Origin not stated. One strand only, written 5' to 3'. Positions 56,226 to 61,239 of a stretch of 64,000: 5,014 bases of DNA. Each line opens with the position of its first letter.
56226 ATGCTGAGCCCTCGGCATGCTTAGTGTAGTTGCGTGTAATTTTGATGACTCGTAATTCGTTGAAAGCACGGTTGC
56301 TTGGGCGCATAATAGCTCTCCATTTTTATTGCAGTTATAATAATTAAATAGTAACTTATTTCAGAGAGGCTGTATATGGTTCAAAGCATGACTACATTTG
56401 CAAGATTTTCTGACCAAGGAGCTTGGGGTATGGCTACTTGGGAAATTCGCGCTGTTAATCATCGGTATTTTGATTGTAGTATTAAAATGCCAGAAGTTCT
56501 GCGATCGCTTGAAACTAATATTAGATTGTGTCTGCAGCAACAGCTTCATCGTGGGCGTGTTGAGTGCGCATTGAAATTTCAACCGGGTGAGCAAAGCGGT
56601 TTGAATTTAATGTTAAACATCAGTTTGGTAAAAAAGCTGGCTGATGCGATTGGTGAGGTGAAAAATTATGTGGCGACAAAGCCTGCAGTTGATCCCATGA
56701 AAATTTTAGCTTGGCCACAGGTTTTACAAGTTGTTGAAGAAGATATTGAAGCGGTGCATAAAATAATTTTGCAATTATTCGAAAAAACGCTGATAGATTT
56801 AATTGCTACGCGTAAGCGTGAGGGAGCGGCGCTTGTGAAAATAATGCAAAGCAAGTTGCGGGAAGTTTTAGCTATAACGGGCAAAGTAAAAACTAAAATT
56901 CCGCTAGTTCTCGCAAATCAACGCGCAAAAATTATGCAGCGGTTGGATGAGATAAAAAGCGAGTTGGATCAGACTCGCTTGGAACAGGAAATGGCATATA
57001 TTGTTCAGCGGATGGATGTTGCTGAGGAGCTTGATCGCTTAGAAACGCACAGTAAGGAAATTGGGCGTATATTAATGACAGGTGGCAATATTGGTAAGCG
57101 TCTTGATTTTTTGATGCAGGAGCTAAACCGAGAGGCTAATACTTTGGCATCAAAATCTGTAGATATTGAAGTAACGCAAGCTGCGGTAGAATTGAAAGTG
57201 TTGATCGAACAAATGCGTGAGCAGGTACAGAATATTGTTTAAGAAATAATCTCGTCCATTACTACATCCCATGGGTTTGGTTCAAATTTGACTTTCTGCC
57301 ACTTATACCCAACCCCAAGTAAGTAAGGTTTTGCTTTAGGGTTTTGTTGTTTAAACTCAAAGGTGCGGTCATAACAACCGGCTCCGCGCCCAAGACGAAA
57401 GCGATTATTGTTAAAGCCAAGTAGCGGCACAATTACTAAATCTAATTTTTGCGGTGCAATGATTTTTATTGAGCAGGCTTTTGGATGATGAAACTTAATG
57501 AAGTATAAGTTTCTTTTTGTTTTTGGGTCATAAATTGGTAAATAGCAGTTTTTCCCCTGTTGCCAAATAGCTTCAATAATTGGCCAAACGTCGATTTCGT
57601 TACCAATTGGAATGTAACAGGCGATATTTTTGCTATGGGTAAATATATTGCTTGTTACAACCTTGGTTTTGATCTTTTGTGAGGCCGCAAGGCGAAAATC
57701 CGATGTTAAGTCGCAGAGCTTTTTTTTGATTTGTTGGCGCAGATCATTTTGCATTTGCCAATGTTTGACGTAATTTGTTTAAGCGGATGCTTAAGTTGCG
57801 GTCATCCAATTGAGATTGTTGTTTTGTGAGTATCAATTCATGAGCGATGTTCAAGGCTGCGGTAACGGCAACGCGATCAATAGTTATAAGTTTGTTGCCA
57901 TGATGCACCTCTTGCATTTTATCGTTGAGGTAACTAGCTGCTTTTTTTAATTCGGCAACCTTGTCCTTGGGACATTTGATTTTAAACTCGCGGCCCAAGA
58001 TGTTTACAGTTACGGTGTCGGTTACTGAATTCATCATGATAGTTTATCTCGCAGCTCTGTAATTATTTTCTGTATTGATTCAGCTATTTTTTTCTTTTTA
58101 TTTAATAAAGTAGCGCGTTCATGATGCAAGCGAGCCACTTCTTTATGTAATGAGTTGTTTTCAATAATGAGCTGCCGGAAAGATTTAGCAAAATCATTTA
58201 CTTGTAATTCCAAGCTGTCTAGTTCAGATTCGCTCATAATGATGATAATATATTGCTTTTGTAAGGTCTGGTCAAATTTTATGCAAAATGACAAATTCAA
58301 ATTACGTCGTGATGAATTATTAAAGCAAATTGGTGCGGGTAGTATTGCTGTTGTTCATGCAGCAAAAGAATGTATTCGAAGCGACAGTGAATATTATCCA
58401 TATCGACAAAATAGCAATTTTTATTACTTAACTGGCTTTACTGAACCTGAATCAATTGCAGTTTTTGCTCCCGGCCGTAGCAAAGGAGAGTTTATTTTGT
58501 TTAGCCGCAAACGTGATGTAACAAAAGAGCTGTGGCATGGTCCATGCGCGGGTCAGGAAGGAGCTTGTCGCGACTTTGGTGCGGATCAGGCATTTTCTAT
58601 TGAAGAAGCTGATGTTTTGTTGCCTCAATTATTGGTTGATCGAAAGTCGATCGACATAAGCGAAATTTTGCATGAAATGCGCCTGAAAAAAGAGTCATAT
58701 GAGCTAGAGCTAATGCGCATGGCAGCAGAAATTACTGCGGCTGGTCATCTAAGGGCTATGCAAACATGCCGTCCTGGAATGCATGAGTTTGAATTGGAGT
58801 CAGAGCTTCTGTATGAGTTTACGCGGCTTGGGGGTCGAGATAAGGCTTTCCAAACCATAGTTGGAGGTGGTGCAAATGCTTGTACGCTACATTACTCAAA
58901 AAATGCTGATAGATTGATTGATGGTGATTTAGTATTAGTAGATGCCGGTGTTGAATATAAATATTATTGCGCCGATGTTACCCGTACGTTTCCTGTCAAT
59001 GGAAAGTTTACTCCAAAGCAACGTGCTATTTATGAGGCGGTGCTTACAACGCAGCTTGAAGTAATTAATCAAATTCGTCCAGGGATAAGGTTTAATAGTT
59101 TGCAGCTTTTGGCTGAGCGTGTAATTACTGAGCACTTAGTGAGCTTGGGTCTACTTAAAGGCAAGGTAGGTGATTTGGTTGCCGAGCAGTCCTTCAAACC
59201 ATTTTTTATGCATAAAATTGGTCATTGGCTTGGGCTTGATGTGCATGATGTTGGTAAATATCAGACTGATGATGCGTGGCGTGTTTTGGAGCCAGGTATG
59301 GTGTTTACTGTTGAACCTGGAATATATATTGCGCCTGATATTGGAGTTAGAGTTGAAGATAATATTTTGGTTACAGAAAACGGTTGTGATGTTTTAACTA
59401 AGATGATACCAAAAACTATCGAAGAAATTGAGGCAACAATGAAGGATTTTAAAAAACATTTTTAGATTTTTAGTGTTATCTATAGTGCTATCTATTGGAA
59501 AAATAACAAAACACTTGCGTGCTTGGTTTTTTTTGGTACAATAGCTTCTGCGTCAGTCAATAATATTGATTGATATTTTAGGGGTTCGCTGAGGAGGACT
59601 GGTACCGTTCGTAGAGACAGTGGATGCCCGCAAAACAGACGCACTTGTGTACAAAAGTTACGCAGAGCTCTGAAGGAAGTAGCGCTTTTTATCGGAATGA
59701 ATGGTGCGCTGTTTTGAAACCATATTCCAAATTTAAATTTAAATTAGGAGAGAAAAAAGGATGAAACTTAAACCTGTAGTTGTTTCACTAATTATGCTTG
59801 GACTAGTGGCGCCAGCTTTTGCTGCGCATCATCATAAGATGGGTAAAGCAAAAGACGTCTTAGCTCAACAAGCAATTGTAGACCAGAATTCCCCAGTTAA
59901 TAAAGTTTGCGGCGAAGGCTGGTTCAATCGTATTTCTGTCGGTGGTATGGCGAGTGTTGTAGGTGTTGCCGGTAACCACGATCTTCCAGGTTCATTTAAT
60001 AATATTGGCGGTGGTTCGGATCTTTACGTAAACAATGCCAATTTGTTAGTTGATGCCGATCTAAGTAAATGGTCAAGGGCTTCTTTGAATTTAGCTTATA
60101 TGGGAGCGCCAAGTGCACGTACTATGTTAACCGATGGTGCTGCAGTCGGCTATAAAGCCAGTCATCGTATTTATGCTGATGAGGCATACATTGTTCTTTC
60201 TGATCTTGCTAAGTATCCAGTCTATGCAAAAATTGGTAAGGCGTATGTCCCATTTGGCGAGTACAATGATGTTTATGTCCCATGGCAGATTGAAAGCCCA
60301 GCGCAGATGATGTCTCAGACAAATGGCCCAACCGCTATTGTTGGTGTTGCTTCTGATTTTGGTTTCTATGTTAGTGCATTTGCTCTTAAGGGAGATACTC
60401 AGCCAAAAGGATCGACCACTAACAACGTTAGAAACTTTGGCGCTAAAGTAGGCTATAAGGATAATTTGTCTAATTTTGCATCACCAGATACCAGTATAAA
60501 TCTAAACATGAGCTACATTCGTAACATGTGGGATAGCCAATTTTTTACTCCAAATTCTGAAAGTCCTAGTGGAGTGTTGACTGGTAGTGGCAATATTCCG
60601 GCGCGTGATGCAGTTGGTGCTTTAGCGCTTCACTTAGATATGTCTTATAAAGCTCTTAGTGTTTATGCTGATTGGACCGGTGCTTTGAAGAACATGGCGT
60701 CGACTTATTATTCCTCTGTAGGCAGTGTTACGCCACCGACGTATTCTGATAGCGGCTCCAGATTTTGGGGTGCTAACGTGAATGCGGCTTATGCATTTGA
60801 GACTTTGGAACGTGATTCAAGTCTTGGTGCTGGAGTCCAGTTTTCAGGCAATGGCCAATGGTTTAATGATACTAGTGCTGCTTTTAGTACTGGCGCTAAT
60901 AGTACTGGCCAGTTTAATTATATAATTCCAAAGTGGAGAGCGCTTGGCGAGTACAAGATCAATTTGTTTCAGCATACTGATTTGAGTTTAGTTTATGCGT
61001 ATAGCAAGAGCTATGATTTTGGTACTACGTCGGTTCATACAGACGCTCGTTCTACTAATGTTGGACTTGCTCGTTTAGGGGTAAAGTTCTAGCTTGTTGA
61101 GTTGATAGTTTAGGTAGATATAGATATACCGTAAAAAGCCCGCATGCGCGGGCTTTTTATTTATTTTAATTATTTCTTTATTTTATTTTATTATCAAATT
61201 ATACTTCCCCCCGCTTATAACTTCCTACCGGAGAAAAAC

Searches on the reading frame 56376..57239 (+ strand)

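Call 34: search_protein_families(library=pfam, proteins=[window:56376-57239:+], max_evalue=0.00001)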
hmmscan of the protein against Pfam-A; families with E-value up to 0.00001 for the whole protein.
window:56376-57239:+ (288 aa): 2 families
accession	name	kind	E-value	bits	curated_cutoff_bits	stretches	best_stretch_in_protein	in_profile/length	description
PF08340.16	YicC-like_C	-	2.7e-38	131.2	27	1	172-287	2-119/120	Endoribonuclease YicC-like, C-terminal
PF03755.18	YicC-like_N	-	2e-37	129.4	25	1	2-154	1-155/156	Endoribonuclease YicC-like, N-terminal region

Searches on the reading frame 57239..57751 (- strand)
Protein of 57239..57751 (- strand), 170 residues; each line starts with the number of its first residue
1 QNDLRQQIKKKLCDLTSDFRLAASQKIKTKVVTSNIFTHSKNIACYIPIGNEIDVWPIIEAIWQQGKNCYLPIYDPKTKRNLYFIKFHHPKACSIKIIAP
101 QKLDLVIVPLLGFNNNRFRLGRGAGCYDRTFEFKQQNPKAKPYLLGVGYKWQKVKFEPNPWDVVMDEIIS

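Call 34: search_protein_families(library=pfam, proteins=[window:57239-57751:-], max_evalue=0.00001)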
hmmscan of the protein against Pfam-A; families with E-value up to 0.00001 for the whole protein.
window:57239-57751:- (170 aa): 1 family
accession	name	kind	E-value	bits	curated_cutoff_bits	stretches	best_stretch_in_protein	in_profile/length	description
PF01812.26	5-FTHF_cyc-lig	-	1.6e-30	106.8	27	1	2-169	2-184/186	5-formyltetrahydrofolate cyclo-ligase family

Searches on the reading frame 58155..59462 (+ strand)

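Call 34: search_protein_families(library=pfam, proteins=[window:58155-59462:+], max_evalue=0.00001)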
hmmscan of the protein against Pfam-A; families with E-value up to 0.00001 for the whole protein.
window:58155-59462:+ (436 aa): 2 families
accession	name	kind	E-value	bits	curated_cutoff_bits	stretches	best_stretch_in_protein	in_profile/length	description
PF00557.29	Peptidase_M24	-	8.8e-68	228.6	23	1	185-408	1-208/208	Metallopeptidase family M24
PF05195.22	AMP_N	-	1.5e-34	118.7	24.6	1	48-165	1-119/121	Aminopeptidase P, N-terminal domain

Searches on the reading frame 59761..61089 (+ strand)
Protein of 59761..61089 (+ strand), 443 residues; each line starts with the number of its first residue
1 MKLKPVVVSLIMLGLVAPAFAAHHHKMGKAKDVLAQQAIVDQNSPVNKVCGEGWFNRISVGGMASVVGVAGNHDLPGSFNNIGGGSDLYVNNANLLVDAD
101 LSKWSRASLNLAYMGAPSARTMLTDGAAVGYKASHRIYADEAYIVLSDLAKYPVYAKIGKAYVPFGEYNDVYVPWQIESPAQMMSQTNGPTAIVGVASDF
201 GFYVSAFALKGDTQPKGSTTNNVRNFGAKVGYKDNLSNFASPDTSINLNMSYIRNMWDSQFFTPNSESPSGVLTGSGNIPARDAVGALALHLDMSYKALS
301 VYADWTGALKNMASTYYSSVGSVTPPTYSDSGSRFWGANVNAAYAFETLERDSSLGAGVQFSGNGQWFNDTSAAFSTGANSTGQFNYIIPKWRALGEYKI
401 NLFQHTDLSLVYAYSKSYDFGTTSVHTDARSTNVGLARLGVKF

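Call 34: search_protein_families(library=pfam, proteins=[window:59761-61089:+], max_evalue=0.00001)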
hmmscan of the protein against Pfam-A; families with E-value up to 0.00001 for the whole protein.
window:59761-61089:+ (443 aa): 0 families

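Call 75: search_protein_families(library=ncbifam, proteins=[window:59761-61089:+], max_evalue=0.01)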
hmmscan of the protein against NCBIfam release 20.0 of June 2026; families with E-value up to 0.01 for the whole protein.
window:59761-61089:+ (443 aa): 1 family
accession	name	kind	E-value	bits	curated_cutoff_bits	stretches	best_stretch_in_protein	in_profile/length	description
NF033652.1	LbtU_sider_porin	subfamily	1.1e-43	150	90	1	57-443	2-327/327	LbtU family siderophore porin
